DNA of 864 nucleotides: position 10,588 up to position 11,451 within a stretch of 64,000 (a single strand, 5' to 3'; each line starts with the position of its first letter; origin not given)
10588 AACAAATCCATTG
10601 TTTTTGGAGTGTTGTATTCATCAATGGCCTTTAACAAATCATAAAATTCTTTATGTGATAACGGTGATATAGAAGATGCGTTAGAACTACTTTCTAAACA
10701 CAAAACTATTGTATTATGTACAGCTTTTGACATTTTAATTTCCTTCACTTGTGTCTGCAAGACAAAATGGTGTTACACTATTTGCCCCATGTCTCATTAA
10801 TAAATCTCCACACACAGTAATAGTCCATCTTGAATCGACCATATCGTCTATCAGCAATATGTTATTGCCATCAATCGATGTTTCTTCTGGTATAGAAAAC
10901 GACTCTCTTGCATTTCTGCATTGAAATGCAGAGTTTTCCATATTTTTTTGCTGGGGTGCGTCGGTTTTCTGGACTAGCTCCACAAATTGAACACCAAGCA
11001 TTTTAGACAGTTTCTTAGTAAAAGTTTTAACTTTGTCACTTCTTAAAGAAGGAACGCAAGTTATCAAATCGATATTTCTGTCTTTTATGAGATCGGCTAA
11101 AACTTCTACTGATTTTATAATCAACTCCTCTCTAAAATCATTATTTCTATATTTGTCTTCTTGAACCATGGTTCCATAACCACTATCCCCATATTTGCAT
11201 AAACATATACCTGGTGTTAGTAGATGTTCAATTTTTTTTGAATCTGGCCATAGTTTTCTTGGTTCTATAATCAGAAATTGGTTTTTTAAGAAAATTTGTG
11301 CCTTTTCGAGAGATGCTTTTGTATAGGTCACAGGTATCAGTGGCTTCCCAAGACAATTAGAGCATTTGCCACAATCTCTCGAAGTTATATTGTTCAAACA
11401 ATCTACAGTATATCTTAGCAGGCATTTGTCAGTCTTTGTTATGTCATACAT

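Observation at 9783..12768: RecQ helicase fused to a ComFC-like PRTase, translationally coupled to a DprA/SLOG protein: candidate defense system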

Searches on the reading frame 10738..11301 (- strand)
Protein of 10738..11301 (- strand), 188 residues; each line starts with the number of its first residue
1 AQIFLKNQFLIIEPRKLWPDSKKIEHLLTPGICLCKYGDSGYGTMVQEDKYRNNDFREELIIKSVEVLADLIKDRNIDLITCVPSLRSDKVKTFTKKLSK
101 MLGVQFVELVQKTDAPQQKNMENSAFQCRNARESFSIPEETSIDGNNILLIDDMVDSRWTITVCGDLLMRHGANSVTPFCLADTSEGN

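Call 51: predict_structure(alignment_id=A1)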
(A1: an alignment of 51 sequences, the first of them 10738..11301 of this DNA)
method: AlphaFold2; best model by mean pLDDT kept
length: 188 residues; sequences in the alignment: 51
mean_pLDDT: 92.3   pTM: 0.89
mean pLDDT of the five models: 92.3, 92.1, 91.5, 91.4, 91.3
residues with pLDDT >= 90: 159; 70-90: 15; 50-70: 9; < 50: 5
segments of 3 or more residues with pLDDT < 50: 1-4
pLDDT, mean of each block of 10 residues (from residue 1): 60 95 97 95 95 96 97 98 96 98 98 80 84 96 97 94 98 98 80
secondary structure, 60 per line:
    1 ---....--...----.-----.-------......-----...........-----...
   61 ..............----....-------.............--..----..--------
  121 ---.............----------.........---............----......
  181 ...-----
elements in order: H4-7 E10-12 E31-36 H42-52 H58-74 E79-82 H90-102 H124-134 E147-155 H159-170 E175-183

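Call 55: fold_search(model_id=the predicted structure, library=pdb)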
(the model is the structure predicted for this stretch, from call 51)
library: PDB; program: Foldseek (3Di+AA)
matches with E <= 10: 1191; with E <= 0.001: 56
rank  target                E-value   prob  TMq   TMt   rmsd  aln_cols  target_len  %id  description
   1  7p0h_A                2.6e-05  1.00  0.58  0.30   5.0       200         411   12  Crystal structure of Helicobacter pylori ComF fused to an artificial alphaREP crystallization helper(named B2) (released 2022-04-06)
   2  1g2p                  6.3e-05  1.00  0.46  0.50   7.2       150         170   19  CRYSTAL STRUCTURE OF ADENINE PHOSPHORIBOSYLTRANSFERASE (released 2001-12-05)
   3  2dy0_B                1.2e-04  1.00  0.45  0.47  10.3       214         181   17  Crystal structure of project JW0458 from Escherichia coli (released 2007-03-04)
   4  5zoc                  1.3e-04  1.00  0.47  0.49  10.1       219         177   15  Crystal structure of APRT from Y. pseudotuberculosis with bound adenine (C2 space group). (released 2019-04-17)
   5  2dy0_A                1.4e-04  1.00  0.47  0.48   9.7       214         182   17  Crystal structure of project JW0458 from Escherichia coli (released 2007-03-04)
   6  1vdm_F                2.1e-04  1.00  0.46  0.57   4.4       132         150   18  Crystal structure of purine phosphoribosyltransferase from Pyrococcus horikoshii Ot3 (released 2005-05-24)
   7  1vdm_H                2.3e-04  1.00  0.43  0.52   5.4       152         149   12  Crystal structure of purine phosphoribosyltransferase from Pyrococcus horikoshii Ot3 (released 2005-05-24)
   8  5b6h                  2.4e-04  1.00  0.45  0.47  10.1       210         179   14  Crystal structure of an APRT from Yersinia pseudotuberculosis in complex with AMP. (released 2017-05-31)
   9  4rqb_A                2.9e-04  1.00  0.44  0.45   4.0       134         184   18  Crystal Structure of a Hypoxanthine Phosphoribosyltransferase (target ID NYSGRC-029686) from Staphylococcus aureus (te (released 2014-11-26)
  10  4paw_A                2.9e-04  1.00  0.46  0.44   8.2       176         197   16  Structure of hypothetical protein HP1257. (released 2015-05-06)
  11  5y4a_A                3.0e-04  1.00  0.48  0.50   9.8       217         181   14  Cadmium directed assembly of adenine phosphoribosyltransferase from Yersinia pseudotuberculosis. (released 2018-08-08)
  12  7y94_B                3.0e-04  1.00  0.48  0.49   9.5       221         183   17  Crystal structure of Escherichia coli Adenine Phosphoribosyltransferase (APRT) in complex with Adenine (released 2023-08-02)
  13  5znq_A                3.0e-04  1.00  0.47  0.48  10.0       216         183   14  Crystal structure of APRT from Y. pseudotuberculosis with bound adenine (P21 space group). (released 2019-04-17)
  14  5vjp_A                3.2e-04  1.00  0.48  0.52   6.4       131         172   20  Crystal Structure of Adenine Phosphoribosyltransferase from Saccharomyces cerevisiae Complexed with L-2,5-Dideoxy-2,5- (released 2017-12-27)
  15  4lza_A                3.4e-04  1.00  0.47  0.51   9.0       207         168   19  Crystal structure of adenine phosphoribosyltransferase from Thermoanaerobacter pseudethanolicus ATCC 33223, NYSGRC Tar (released 2013-08-14)
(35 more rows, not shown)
